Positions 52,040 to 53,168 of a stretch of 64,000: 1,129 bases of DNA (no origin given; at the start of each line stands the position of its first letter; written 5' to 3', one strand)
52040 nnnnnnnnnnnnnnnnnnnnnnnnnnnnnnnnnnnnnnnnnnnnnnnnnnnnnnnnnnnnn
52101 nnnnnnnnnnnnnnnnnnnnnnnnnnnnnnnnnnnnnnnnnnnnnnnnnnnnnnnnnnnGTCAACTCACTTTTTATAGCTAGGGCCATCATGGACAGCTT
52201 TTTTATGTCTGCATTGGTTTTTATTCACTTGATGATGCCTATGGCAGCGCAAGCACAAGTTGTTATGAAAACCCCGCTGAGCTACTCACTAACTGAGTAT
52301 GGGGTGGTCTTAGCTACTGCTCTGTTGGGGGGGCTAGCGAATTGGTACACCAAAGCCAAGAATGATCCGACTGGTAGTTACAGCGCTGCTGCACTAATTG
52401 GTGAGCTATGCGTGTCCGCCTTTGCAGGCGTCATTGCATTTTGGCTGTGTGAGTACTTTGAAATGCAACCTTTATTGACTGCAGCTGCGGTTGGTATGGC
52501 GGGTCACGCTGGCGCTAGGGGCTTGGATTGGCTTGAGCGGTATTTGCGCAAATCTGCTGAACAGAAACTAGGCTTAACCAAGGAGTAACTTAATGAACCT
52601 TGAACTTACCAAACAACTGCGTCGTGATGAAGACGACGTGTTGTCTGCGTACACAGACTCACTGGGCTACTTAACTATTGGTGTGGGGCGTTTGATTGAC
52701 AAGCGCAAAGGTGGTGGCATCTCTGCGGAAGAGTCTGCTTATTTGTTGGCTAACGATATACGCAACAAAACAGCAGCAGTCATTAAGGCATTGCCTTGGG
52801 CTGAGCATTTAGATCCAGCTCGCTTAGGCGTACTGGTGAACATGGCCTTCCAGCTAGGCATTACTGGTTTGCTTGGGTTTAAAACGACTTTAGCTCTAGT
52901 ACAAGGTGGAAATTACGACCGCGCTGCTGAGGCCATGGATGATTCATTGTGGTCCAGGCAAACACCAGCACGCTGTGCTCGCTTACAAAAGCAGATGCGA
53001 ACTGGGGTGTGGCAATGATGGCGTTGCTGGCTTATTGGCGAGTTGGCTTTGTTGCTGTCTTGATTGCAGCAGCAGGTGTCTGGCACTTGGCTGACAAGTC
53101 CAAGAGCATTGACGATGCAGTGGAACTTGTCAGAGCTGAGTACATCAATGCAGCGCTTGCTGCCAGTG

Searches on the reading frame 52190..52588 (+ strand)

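Call 81: search_protein_families(library=pfam, proteins=[window:52190-52588:+], max_evalue=0.01)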
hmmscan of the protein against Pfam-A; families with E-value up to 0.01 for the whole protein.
window:52190-52588:+ (132 aa): 1 family
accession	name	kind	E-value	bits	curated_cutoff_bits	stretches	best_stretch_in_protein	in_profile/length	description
PF16083.10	Phage_holin_3_3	-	1.8e-20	73.3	28.4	1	39-116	2-78/78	LydA holin phage, holin superfamily III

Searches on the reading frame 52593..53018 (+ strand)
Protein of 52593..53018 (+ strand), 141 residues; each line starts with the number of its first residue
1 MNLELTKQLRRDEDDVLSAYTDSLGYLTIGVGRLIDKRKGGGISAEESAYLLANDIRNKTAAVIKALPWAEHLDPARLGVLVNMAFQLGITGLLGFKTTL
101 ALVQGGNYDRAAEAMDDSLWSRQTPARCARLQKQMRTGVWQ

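Call 81: search_protein_families(library=pfam, proteins=[window:52593-53018:+], max_evalue=0.01)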
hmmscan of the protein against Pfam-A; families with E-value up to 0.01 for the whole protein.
window:52593-53018:+ (141 aa): 1 family
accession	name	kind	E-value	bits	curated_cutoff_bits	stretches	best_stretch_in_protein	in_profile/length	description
PF00959.24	Phage_lysozyme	-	1.7e-09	38.5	22.3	1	17-123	8-110/125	Phage lysozyme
